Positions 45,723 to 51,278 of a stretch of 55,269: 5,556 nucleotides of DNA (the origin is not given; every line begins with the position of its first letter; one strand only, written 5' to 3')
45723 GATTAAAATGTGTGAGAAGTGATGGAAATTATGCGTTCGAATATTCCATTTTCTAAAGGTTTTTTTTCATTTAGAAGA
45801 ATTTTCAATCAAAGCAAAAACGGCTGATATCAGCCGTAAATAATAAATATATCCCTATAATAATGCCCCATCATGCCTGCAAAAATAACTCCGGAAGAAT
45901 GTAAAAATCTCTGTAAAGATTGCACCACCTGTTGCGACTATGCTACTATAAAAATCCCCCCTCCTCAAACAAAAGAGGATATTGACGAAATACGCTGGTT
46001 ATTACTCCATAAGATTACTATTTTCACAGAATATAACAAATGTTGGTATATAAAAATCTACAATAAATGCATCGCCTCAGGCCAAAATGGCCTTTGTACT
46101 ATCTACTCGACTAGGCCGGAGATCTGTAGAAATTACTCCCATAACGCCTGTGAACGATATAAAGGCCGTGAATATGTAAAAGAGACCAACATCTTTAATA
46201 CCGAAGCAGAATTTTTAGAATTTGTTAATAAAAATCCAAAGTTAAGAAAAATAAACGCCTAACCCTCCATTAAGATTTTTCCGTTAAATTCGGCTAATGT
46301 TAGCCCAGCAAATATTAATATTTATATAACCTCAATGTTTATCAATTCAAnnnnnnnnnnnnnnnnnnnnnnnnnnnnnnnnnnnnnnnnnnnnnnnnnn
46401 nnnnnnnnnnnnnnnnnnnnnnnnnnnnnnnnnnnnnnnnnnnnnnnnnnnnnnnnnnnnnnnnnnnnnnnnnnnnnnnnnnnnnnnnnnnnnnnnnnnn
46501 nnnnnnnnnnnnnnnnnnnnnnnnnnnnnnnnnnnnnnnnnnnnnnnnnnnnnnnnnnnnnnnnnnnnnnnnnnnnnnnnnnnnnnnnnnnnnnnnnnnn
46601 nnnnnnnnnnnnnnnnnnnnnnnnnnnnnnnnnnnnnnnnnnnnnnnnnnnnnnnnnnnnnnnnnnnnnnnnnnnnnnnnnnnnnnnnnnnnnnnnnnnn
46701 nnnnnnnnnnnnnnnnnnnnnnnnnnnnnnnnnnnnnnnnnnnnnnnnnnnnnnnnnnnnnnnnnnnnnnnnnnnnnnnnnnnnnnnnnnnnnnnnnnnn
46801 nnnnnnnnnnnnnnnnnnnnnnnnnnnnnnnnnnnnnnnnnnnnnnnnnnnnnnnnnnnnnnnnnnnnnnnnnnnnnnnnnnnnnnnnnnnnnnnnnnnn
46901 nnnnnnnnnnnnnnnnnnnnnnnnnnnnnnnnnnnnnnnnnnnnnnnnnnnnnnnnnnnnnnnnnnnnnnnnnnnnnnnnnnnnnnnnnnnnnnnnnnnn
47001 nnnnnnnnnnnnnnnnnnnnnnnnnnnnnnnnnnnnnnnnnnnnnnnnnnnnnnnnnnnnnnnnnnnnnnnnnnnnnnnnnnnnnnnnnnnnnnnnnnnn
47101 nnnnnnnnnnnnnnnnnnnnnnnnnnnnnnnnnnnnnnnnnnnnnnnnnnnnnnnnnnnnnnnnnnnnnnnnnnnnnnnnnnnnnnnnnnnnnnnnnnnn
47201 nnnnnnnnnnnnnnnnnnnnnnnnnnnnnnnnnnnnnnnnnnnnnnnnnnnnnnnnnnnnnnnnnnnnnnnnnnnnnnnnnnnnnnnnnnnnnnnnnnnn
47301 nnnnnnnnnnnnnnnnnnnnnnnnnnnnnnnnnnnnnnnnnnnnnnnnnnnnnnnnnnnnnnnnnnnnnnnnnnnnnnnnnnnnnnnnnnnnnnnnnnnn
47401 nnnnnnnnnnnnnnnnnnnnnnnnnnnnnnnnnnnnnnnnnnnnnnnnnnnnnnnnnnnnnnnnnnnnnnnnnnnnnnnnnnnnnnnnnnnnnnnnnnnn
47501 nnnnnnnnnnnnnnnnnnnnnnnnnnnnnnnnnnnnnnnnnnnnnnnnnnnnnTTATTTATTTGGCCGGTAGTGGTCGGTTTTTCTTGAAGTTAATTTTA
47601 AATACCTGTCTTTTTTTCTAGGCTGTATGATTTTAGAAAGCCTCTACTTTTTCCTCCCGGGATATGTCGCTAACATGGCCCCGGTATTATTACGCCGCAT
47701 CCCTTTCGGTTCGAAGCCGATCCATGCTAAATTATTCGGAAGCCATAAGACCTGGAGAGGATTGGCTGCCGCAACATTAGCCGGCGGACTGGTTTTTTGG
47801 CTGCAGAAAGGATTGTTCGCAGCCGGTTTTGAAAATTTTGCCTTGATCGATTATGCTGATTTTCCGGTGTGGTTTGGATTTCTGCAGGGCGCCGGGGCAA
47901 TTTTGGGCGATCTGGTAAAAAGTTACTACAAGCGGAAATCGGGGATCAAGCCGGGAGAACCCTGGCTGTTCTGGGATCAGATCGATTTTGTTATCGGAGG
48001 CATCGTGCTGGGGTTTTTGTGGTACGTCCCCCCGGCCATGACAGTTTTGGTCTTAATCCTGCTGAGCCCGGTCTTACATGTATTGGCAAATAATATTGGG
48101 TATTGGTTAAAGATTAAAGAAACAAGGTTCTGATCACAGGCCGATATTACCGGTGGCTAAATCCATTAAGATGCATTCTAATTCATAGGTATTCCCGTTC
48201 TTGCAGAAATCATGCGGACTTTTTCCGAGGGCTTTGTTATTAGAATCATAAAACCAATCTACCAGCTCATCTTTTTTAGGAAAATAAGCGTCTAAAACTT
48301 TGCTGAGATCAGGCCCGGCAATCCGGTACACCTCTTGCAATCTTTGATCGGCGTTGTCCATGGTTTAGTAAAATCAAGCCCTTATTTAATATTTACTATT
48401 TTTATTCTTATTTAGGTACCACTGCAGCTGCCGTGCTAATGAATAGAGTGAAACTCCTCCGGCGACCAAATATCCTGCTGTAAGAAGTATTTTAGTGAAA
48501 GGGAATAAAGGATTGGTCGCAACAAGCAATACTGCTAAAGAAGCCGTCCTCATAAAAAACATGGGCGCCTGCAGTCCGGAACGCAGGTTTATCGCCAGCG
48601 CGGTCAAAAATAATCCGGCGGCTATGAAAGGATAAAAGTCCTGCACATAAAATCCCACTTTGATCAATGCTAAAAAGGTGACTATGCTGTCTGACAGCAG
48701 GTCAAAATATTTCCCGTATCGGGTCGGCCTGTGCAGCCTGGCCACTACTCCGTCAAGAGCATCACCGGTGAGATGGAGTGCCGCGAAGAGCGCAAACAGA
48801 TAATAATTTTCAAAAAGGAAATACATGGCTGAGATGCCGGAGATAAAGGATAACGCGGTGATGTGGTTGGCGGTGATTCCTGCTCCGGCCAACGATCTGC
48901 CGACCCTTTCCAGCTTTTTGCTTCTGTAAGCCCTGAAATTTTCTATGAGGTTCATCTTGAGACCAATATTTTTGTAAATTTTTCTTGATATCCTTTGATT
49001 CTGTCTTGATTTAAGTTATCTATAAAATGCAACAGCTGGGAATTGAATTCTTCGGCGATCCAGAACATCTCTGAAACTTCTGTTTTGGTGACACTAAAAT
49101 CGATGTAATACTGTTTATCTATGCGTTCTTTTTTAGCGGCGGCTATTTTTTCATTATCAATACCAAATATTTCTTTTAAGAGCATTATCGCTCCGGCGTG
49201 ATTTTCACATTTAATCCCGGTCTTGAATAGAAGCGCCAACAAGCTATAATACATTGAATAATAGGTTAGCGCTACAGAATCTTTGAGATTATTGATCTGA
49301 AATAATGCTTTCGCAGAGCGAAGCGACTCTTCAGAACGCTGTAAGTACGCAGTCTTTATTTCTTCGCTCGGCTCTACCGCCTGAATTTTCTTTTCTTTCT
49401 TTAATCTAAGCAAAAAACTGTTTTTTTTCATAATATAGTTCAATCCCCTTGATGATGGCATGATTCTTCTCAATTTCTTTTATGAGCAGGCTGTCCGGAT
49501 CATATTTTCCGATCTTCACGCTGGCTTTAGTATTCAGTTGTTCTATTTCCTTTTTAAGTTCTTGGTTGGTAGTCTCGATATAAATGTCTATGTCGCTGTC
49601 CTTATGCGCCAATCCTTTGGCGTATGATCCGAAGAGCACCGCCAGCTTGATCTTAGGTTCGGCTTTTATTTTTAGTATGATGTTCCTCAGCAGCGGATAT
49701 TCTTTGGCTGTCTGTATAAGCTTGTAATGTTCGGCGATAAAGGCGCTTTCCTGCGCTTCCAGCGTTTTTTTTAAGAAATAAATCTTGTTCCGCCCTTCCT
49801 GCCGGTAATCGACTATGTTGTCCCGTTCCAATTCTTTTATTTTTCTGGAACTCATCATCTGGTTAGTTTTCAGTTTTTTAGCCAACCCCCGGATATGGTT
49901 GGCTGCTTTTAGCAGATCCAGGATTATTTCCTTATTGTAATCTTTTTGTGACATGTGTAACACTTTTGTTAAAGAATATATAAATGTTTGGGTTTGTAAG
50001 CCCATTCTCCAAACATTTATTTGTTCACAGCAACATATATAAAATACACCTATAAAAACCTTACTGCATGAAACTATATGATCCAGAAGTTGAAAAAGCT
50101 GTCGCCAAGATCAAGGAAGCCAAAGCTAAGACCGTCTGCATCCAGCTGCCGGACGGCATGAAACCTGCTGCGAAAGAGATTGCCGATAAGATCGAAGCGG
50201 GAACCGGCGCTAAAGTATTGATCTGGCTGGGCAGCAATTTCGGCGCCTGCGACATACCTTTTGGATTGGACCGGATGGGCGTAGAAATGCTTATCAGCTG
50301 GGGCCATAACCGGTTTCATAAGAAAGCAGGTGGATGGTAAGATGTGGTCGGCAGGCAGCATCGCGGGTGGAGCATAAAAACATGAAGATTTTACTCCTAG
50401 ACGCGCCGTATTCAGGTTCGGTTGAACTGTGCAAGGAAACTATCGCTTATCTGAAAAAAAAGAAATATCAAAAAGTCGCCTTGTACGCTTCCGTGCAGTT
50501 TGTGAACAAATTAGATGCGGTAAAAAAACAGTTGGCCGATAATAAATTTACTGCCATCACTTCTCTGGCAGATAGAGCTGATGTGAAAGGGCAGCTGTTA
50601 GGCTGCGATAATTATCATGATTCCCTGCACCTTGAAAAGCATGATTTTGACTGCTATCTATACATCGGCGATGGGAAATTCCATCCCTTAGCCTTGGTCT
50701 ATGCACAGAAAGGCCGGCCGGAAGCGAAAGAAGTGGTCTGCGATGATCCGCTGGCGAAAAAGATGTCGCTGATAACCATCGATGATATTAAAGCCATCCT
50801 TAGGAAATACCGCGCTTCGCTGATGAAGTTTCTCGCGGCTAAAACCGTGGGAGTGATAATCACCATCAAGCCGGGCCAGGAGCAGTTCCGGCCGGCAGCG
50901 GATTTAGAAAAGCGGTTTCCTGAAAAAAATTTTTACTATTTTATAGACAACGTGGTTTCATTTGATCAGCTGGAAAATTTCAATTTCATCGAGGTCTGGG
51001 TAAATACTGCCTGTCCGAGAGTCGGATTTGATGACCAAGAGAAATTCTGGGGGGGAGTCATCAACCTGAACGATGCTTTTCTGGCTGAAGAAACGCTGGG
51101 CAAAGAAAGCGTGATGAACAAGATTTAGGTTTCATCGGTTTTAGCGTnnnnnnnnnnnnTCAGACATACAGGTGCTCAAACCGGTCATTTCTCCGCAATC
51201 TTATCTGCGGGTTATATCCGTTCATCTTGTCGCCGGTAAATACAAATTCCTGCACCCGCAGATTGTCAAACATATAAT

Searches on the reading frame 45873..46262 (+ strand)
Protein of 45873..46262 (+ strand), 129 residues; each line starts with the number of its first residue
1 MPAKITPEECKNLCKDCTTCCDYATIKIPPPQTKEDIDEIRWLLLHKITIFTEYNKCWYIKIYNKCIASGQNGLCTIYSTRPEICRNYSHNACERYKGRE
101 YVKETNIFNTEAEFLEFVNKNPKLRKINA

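Call 30: find_encoding_contigs(protein=window:45873-46262:+, flank=1500, max_places=10)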
Protein window:45873-46262:+ (129 aa): 6 contigs read that carry it; 3 places shown.
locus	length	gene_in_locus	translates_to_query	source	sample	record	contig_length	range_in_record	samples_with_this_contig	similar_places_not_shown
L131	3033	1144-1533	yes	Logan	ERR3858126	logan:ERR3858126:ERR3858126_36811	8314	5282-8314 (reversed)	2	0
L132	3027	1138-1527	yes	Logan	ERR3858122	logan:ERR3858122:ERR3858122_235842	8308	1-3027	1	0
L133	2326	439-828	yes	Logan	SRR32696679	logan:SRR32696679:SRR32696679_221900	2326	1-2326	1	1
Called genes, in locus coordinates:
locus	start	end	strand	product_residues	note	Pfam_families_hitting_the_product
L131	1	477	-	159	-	?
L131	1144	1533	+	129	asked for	PF03692:CxxCxxCC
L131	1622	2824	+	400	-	-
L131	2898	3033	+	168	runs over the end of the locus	PF01864:CarS-like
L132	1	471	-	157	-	?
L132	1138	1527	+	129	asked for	PF03692:CxxCxxCC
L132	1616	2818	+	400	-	-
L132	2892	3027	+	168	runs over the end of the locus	PF01864:CarS-like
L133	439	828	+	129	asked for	PF03692:CxxCxxCC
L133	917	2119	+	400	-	-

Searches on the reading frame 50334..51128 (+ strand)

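Call 14: search_protein_families(library=pfam, proteins=[window:50334-51128:+])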
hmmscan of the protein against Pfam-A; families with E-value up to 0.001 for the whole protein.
window:50334-51128:+ (264 aa): 1 family
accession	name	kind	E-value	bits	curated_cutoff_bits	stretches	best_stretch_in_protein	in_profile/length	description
PF01866.22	Diphthamide_syn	-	2.2e-37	129.5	33.2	1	3-251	51-291/302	Putative diphthamide synthesis protein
